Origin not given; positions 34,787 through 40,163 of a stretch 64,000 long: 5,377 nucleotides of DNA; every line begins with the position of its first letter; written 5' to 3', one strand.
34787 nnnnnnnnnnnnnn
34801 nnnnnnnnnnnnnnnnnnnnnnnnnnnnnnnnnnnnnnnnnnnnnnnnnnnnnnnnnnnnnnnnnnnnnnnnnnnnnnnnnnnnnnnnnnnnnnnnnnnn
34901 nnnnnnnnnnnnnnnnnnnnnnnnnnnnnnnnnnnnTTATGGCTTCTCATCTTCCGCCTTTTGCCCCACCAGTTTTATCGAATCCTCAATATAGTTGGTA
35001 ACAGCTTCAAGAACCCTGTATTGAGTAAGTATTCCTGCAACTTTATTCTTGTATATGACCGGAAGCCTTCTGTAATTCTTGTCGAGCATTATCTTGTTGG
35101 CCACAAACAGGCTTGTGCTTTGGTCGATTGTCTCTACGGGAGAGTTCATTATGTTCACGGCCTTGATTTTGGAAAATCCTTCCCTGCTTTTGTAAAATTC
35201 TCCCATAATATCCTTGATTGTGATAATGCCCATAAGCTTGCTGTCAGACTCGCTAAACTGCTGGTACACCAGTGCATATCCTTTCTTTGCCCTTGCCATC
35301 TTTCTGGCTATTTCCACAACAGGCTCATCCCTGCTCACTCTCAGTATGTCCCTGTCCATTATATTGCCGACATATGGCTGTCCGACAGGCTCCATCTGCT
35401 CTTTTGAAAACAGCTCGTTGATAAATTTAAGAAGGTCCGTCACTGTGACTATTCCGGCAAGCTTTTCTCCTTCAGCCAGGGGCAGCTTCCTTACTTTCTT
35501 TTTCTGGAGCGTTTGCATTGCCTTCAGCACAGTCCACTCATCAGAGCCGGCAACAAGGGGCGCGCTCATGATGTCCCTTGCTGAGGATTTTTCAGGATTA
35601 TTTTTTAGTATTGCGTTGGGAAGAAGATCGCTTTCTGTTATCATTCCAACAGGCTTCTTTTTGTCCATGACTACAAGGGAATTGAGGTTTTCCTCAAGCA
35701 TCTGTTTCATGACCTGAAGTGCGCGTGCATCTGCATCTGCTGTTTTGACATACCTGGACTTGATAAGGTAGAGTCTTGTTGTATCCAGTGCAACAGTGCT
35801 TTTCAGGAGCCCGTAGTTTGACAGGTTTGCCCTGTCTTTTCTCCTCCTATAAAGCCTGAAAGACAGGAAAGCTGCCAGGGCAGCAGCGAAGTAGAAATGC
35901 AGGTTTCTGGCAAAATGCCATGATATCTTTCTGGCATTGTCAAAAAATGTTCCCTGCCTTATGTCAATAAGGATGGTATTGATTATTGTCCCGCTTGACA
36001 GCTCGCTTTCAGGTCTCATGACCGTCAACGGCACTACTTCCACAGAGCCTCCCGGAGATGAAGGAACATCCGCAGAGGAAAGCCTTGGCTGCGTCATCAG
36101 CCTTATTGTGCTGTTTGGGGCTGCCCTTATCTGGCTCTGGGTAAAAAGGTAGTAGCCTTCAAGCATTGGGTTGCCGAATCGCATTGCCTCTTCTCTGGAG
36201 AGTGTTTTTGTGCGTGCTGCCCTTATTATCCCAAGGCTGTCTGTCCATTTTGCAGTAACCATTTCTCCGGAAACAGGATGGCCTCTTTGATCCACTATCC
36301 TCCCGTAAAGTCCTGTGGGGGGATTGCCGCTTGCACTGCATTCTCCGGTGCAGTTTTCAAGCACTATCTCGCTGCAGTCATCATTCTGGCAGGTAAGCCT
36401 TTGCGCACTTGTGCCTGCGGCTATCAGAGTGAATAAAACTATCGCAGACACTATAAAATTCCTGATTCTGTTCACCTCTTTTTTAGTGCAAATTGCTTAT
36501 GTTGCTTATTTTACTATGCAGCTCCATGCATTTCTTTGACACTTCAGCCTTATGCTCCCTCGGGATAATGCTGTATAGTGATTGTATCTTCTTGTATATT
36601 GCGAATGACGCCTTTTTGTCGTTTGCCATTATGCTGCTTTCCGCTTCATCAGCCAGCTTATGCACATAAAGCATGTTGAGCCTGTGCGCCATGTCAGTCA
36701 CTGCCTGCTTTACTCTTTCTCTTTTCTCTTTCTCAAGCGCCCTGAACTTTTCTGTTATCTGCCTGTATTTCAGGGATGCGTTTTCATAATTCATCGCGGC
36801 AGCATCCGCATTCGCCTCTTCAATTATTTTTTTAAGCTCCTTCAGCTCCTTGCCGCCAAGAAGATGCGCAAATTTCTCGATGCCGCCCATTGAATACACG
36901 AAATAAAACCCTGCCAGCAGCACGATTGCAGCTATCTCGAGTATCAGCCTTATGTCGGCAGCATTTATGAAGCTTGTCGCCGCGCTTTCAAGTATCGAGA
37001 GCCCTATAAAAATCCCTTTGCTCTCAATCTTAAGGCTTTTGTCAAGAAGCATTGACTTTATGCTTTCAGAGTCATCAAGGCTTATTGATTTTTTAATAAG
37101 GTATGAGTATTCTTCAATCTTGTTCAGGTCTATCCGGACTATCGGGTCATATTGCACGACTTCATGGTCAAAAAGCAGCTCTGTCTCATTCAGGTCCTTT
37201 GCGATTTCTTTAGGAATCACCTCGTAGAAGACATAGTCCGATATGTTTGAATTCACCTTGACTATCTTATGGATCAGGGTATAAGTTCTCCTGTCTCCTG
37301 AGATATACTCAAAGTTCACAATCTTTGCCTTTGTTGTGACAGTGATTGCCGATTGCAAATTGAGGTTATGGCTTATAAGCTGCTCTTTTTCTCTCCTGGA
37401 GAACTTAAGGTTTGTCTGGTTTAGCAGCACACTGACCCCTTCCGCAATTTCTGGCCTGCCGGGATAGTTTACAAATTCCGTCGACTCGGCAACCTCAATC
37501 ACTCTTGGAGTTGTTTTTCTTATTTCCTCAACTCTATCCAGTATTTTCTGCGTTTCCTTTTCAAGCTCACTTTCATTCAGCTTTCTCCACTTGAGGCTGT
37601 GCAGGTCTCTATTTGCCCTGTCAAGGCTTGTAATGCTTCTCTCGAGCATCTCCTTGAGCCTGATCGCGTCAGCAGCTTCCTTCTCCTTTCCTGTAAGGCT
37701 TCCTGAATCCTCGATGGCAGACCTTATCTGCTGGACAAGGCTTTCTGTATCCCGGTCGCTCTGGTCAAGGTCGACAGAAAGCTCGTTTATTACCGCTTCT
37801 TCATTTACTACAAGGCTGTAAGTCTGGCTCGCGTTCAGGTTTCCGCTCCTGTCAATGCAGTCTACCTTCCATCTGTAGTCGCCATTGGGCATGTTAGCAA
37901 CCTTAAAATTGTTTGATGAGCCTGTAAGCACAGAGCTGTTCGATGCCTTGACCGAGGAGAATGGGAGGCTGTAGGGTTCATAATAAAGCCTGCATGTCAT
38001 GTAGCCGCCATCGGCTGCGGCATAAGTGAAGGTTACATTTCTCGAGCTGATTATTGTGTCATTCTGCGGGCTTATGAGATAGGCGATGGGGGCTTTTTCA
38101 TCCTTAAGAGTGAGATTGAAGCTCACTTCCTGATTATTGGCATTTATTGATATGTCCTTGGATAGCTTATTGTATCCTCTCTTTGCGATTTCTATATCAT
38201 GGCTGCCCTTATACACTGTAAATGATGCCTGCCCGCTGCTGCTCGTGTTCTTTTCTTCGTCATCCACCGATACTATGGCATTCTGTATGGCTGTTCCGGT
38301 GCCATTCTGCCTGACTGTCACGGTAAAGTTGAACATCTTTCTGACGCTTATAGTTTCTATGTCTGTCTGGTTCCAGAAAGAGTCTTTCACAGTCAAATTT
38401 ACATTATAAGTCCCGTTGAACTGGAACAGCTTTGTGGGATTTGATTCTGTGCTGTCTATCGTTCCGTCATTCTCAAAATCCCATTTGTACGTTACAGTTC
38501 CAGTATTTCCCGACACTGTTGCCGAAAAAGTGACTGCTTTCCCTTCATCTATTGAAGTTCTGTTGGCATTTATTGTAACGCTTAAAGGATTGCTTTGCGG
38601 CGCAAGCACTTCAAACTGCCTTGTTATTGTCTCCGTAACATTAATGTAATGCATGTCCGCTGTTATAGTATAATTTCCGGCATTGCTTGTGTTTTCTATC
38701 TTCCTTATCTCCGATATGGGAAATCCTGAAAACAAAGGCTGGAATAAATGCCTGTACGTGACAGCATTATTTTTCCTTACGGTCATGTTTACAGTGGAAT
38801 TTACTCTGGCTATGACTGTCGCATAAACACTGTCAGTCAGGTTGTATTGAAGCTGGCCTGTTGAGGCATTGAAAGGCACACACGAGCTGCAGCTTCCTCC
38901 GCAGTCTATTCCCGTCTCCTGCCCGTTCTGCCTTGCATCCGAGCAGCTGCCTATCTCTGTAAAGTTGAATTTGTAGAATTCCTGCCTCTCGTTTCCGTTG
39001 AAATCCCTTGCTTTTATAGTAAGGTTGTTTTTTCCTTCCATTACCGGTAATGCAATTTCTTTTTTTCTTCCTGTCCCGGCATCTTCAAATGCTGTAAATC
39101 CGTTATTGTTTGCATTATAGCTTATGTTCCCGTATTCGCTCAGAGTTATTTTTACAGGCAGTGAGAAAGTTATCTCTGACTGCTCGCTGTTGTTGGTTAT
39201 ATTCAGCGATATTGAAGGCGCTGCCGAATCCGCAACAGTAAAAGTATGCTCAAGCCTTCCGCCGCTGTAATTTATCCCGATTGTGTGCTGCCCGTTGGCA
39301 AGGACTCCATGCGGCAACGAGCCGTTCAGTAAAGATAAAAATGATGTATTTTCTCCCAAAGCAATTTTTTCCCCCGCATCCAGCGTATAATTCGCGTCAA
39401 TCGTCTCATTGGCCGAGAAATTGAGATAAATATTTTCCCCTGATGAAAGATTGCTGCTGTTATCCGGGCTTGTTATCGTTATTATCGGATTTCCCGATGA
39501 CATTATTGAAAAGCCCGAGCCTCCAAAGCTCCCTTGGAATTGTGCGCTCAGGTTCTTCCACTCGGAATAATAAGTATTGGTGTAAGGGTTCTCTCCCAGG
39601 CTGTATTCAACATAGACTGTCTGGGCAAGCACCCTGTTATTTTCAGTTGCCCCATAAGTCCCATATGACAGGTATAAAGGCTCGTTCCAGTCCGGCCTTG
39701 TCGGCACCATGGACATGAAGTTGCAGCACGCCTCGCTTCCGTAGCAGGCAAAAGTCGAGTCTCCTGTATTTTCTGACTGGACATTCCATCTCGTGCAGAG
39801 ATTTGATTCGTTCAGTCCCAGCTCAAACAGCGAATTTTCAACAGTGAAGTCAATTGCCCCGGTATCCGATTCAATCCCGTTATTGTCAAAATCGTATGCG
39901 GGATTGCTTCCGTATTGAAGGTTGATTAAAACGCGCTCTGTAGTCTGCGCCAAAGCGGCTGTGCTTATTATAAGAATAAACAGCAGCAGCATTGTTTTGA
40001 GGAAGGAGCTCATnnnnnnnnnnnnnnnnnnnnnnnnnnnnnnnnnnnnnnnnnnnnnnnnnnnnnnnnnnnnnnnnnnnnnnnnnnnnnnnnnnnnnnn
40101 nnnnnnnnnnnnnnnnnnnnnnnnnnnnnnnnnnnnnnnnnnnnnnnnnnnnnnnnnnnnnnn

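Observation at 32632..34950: HerA/FtsK-superfamily ATPase fused to a cleavable signal peptide and roughly 240-aa extracellular domain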

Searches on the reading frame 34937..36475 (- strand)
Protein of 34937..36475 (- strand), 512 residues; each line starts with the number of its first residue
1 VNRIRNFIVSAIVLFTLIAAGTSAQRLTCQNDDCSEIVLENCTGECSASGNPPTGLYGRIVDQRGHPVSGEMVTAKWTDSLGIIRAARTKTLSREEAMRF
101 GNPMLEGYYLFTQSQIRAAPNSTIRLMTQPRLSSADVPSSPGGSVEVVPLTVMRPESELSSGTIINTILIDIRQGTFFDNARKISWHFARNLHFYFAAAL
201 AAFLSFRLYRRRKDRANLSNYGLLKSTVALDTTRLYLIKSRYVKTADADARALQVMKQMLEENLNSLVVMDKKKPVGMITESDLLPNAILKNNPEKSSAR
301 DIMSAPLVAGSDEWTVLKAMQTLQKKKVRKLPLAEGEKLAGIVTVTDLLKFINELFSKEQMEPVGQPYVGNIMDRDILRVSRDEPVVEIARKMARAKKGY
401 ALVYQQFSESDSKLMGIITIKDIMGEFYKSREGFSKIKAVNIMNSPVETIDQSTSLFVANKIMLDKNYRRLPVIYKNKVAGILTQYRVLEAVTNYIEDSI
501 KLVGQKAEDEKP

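Call 6: search_protein_families(library=pfam, proteins=[window:34937-36475:-], max_evalue=0.01)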
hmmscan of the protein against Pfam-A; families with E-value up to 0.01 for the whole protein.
window:34937-36475:- (512 aa): 1 family
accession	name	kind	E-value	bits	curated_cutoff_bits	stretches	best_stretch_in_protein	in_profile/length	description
PF00571.33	CBS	-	3.5e-43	146.2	24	4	441-492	3-55/57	CBS domain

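Call 7: search_protein_families(library=ncbifam, proteins=[window:34937-36475:-], max_evalue=0.01)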
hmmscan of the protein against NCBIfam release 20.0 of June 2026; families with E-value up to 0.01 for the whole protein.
window:34937-36475:- (512 aa): 17 families
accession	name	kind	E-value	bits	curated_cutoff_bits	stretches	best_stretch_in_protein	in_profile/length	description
NF041552.1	TF_PrdR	equivalog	8.1e-26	90.5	795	2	368-501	7-134/577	sigma-54 dependent transcriptional regulator PrdR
NF053863.1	DS11_antiphage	equivalog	2e-13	50.1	260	2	244-349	86-189/305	CBS domain-containing anti-phage protein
NF011447.0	PRK14869.2-3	equivalog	2.3e-12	46.3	522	1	298-360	69-133/540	putative manganese-dependent inorganic diphosphatase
TIGR01302.1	IMP_dehydrog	equivalog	6.2e-11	41.8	481.5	2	250-351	97-199/450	IMP dehydrogenase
NF053603.1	HhpR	exception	1e-10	41.3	520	1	411-486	42-111/282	CBS domain-containing high hydrostatic pressure regulator HhpR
NF041569.1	A-tRNAntase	equivalog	1e-10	40.5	1440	1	293-429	306-428/880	A-adding tRNA nucleotidyltransferase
NF011443.0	PRK14869.1-5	equivalog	2.9e-09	35.9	335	1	299-368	71-141/546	putative manganese-dependent inorganic diphosphatase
NF041630.1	CBS_CbpB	equivalog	5.7e-09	36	125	1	410-496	50-139/143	cyclic-di-AMP-binding protein CbpB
TIGR00393.1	kpsF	subfamily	1.5e-08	34.6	203.7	1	251-343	174-267/268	KpsF/GutQ family sugar-phosphate isomerase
NF002505.0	PRK01862.1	equivalog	2.3e-08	33.2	482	1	392-493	468-571/577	ClcB-like voltage-gated chloride channel protein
NF011440.0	PRK14869.1-2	equivalog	5.6e-07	28.6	746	0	448-488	78-119/541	putative manganese-dependent inorganic diphosphatase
NF011441.0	PRK14869.1-3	equivalog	7.5e-06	24.8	753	0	446-500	77-132/548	putative manganese-dependent inorganic diphosphatase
NF005869.0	PRK07807.1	equivalog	2e-05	23.8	549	0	254-350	110-202/479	GuaB1 family IMP dehydrogenase-related protein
NF011448.0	PRK14869.2-4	equivalog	0.00045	18.6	562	0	237-304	78-145/563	putative manganese-dependent inorganic diphosphatase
TIGR01137.1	cysta_beta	equivalog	0.0012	17.6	510.25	0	301-424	342-453/457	cystathionine beta-synthase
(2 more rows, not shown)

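Call 27: search_protein_families(library=padloc, proteins=[window:34937-36475:-], max_evalue=0.001)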
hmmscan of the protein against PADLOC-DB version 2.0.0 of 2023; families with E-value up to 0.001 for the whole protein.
window:34937-36475:- (512 aa): 0 families

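Call 28: search_protein_families(library=phrogs, proteins=[window:34937-36475:-], max_evalue=0.001)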
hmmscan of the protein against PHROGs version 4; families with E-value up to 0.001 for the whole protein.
window:34937-36475:- (512 aa): 0 families

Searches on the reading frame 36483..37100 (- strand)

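Call 53: search_protein_families(library=pfam, proteins=[window:36483-37100:-], max_evalue=0.1)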
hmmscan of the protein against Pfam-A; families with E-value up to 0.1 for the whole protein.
window:36483-37100:- (205 aa): 3 families
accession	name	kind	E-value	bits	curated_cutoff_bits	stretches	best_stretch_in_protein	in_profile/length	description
PF06748.17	DUF1217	-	0.011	16.3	22.9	1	89-201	14-125/149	Protein of unknown function (DUF1217)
PF17098.10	Wtap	-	0.033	14.5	35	1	84-143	59-118/155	WTAP/Mum2p family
PF12205.13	GIT1_C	-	0.099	13.4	25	0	84-151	13-76/110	G protein-coupled receptor kinase-interacting protein 1 C term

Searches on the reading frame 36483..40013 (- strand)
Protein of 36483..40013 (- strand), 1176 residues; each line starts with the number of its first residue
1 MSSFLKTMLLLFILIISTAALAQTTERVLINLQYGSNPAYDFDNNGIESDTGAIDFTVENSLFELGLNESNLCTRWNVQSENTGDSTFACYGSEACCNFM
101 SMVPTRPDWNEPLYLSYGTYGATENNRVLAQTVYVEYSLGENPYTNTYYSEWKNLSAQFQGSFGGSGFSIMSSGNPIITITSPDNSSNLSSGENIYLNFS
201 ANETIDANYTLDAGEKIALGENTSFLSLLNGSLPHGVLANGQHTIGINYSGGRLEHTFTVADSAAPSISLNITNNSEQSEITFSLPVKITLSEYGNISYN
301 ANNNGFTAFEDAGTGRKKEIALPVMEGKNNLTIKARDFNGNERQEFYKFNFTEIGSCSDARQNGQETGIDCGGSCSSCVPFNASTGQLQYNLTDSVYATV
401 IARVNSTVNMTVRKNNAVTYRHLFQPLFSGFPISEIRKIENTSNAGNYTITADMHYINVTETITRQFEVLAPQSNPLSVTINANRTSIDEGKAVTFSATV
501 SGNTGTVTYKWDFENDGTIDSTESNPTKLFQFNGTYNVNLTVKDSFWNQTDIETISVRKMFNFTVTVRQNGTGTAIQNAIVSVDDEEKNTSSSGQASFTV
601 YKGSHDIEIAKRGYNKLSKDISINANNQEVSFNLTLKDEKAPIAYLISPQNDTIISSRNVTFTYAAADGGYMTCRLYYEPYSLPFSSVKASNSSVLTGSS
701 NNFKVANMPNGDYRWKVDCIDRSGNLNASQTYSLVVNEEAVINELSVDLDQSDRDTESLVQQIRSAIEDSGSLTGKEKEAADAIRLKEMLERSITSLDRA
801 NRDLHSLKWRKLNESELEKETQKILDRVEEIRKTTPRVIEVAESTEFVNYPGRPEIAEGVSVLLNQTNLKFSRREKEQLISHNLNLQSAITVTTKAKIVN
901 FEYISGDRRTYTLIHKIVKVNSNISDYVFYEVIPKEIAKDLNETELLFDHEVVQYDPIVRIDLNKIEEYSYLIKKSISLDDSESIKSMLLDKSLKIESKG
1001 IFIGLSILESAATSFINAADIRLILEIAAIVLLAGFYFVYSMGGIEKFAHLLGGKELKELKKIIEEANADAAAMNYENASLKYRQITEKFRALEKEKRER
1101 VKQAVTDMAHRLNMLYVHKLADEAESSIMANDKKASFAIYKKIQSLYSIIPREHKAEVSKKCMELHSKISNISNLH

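Call 6: search_protein_families(library=pfam, proteins=[window:36483-40013:-], max_evalue=0.01)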
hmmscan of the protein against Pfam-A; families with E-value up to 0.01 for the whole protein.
window:36483-40013:- (1176 aa): 8 families
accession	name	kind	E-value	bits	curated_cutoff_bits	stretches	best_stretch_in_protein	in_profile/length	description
PF18911.6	PKD_4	-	4.6e-12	46.3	27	1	484-550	10-76/85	PKD domain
PF00801.26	PKD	-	7.3e-11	42.4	23.5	1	479-549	2-72/80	PKD domain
PF13620.12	CarboxypepD_reg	-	4.8e-07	30.5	32.3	1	564-636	3-81/82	Carboxypeptidase regulatory-like domain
PF08308.17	PEGA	-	0.00013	22.3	20.8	1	594-638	23-69/71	PEGA domain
PF13715.12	CarbopepD_reg_2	-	0.00028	21.3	32.2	1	566-639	4-79/88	CarboxypepD_reg-like domain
PF13927.12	Ig_3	-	0.0012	19.7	30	0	479-543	4-62/78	Immunoglobulin domain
PF15418.12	DUF4625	-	0.0017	19.1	27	0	706-729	101-124/131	Domain of unknown function (DUF4625)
PF16640.11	Big_3_5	-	0.0018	19.3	35.5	0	482-513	2-36/88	Bacterial Ig-like domain (group 3)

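Call 7: search_protein_families(library=ncbifam, proteins=[window:36483-40013:-], max_evalue=0.01)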
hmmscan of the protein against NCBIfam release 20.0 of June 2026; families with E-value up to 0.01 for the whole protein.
window:36483-40013:- (1176 aa): 0 families

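Call 27: search_protein_families(library=padloc, proteins=[window:36483-40013:-], max_evalue=0.001)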
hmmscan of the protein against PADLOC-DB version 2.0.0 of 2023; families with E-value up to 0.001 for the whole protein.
window:36483-40013:- (1176 aa): 0 families

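Call 28: search_protein_families(library=phrogs, proteins=[window:36483-40013:-], max_evalue=0.001)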
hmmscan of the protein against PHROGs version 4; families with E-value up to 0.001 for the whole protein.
window:36483-40013:- (1176 aa): 0 families

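Call 59: find_homologous_proteins(query=window:36483-40013:-)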
Query window:36483-40013:- (1176 aa): 55 proteins with E <= 0.001 among 8000 candidates.
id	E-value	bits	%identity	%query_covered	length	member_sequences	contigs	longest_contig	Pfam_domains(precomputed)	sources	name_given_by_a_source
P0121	0.0e+0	2599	100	100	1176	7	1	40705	PF00801.27,PF13620.13,PF18911.7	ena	-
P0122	0.0e+0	1242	54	84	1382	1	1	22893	PF00801.27,PF18911.7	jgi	jgi:PKD repeat protein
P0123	0.0e+0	1205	51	84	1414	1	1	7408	PF00801.27,PF08308.18,PF18911.7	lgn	-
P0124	0.0e+0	1145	47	97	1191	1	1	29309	PF13715.13,PF00801.27,PF08308.18,PF13620.13,PF18911.7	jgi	jgi:PKD repeat protein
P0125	0.0e+0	1121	48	85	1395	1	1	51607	PF00801.27,PF18911.7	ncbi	-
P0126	0.0e+0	1116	46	98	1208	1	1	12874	PF00801.27,PF18911.7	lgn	-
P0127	0.0e+0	1093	47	84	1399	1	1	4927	PF00801.27,PF13620.13,PF18911.7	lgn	-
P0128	0.0e+0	1078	47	84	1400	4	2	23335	PF00801.27,PF18911.7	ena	-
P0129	0.0e+0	1076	46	84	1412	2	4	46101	PF00801.27,PF18911.7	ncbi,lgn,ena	ncbi:MAG: PKD domain-containing protein [Nanoarchaeota archaeon]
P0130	0.0e+0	1014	44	84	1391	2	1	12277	PF00801.27,PF18911.7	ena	-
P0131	3.4e-293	994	47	84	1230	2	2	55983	PF00801.27,PF18911.7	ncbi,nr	ncbi:PKD domain-containing protein [Candidatus Woesearchaeota archaeon]|nr:PKD domain-containing pro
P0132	5.1e-281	954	43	84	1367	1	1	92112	PF00801.27,PF19077.7,PF18911.7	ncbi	-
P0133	1.5e-273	929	41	98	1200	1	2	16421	PF00801.27,PF18911.7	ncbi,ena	-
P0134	1.3e-262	893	39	99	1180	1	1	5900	PF00801.27,PF19077.7,PF18911.7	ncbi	-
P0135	2.8e-254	865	44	85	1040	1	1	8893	PF00801.27,PF18911.7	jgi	jgi:PKD repeat protein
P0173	5.7e-5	40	39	6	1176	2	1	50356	PF16820.12,PF00801.27,PF18962.8,PF08329.17,PF18911.7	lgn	-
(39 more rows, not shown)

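Call 76: predict_structure(alignment_id=A2)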
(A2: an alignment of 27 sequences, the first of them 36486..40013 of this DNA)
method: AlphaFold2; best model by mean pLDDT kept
length: 1176 residues; sequences in the alignment: 27
mean_pLDDT: 79.3   pTM: 0.33
mean pLDDT of the five models: 79.3, 79.1, 78.9, 77.2, 76.0
residues with pLDDT >= 90: 203; 70-90: 759; 50-70: 138; < 50: 76
segments of 3 or more residues with pLDDT < 50: 1-5, 14-25, 162-174, 372-374, 740-745, 997-1016, 1018-1020, 1046-1053
pLDDT, mean of each block of 10 residues (from residue 1): 47 46 55 74 77 84 77 93 82 89 87 82 88 81 76 88 30 59 80 86 81 84 79 86 88 86 90 63 75 92 87 87 83 92 89 61 57 55 87 82 84 79 78 81 80 80 87 65 82 85 73 84 89 81 77 81 90 87 89 91 88 85 87 82 88 84 87 90 85 85 88 93 85 81 56 83 87 86 87 88 77 70 86 89 88 85 75 79 86 92 89 92 82 86 85 80 86 90 89 57 37 44 58 62 47 63 83 81 86 74 82 84 82 81 81 78 79 52
secondary structure, 60 per line:
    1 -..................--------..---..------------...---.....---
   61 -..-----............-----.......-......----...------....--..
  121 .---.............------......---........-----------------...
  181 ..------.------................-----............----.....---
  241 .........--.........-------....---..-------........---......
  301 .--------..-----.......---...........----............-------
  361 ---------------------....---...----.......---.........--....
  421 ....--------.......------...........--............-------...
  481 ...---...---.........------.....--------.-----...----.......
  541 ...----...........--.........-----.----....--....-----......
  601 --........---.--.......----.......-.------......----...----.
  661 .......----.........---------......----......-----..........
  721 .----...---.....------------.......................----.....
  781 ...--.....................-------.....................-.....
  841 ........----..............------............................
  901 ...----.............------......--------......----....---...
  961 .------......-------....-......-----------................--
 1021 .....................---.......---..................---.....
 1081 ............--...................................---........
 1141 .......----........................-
elements in order (helices of 4 or more, strands of 3 or more residues): H2-19 E47-49 E53-57 E72-80 E86-92 H94-99 E104-106 E113-116 E125-137 E144-149 E153-160 E178-182 E196-211 E217-228 E241-249 E252-260 E268-271 E284-291 E295-301 E317-323 E327-337 E342-353 E382-385 E389-391 E396-402 E406-414 E417-424 E433-439 E446-456 E459-470 E478-483 E487-489 E493-501 E508-512 E527-529 E534-543 E548-558 E561-569 E580-583 E586-589 E595-600 E603-610 E617-623 E628-634 E643-648 E653-655 E660-667 E672-680 E690-695 E700-705 E711-721 E726-728 E732-736 H749-771 H776-783 H786-806 H814-834 E836-848 H853-866 H873-889 E890-903 E908-920 E927-932 E944-946 E951-954 E958-961 E968-973 H981-984 E986-991 H1003-1018 H1021-1041 H1045-1051 H1055-1072 H1076-1092 H1095-1129 H1133-1147 H1152-1175

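Call 80: fold_search(model_id=the predicted structure, library=pdb)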
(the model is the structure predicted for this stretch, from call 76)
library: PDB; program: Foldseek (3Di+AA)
matches with E <= 10: 1731; with E <= 0.001: 281
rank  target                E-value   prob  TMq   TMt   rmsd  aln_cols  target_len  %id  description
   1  9fx2                  3.3e-16  1.00  0.11  0.11  33.7      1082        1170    8  Structure of methylamine activated CD109 (released 2025-03-19)
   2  7s63_A                3.1e-15  1.00  0.14  0.13  38.3      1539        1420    8  Native-form oocyte/egg Alpha-2-Macroglobulin (A2Moo) tetramer (released 2022-01-05)
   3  5oj6_B                3.1e-15  1.00  0.09  0.12  31.2       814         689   10  Crystal structure of the chicken MDGA1 ectodomain in complex with the human neuroligin 1 (NL1(-A-B)) cholinesterase do (released 2017-08-23)
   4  9fx3_A                7.2e-15  1.00  0.11  0.11  31.6       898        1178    9  Structure of active human CD109 (released 2025-03-19)
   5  8s3o_A                2.2e-14  1.00  0.13  0.12  36.8      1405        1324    8  Structure of native human CD109 (released 2025-03-05)
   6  9u5z_E                2.8e-14  1.00  0.12  0.10  45.2      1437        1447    8  C3 convertases zymogen C4b2 in activation state (released 2026-01-14)
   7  7som_D                7.2e-14  1.00  0.11  0.09  47.5      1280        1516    8  Ciliary C2 central pair apparatus isolated from Chlamydomonas reinhardtii (released 2022-04-13)
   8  5oj2_A                8.0e-14  1.00  0.08  0.12  31.5       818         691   11  Crystal structure of the chicken MDGA1 ectodomain (released 2017-08-23)
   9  7q1y_A                1.4e-13  1.00  0.15  0.13  36.7      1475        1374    8  X-ray structure of human A2ML1 (released 2022-04-20)
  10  7q5z                  1.4e-13  1.00  0.15  0.14  36.0      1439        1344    8  Cryo-EM structure of native human A2ML1 (released 2022-04-20)
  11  5oj2_B                1.5e-13  1.00  0.09  0.12  31.7       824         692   10  Crystal structure of the chicken MDGA1 ectodomain (released 2017-08-23)
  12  7q61_A                2.0e-13  1.00  0.12  0.12  31.8       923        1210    9  Structure of TEV conjugated A2ML1 (A2ML1-TC) (released 2022-04-20)
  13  4u4j                  2.0e-13  1.00  0.08  0.07  44.3      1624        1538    8  Crystal structure of Salmonella alpha-2-macroglobulin mutant Y1175G (released 2014-09-17)
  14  8ayh_B                2.9e-13  1.00  0.12  0.14  42.2      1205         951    9  Structure of Complement C5 in Complex with small molecule inhibitor and CVF (released 2022-12-21)
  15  3pvm_A                3.8e-13  1.00  0.13  0.11  31.6      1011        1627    7  Structure of Complement C5 in Complex with CVF (released 2011-01-19)
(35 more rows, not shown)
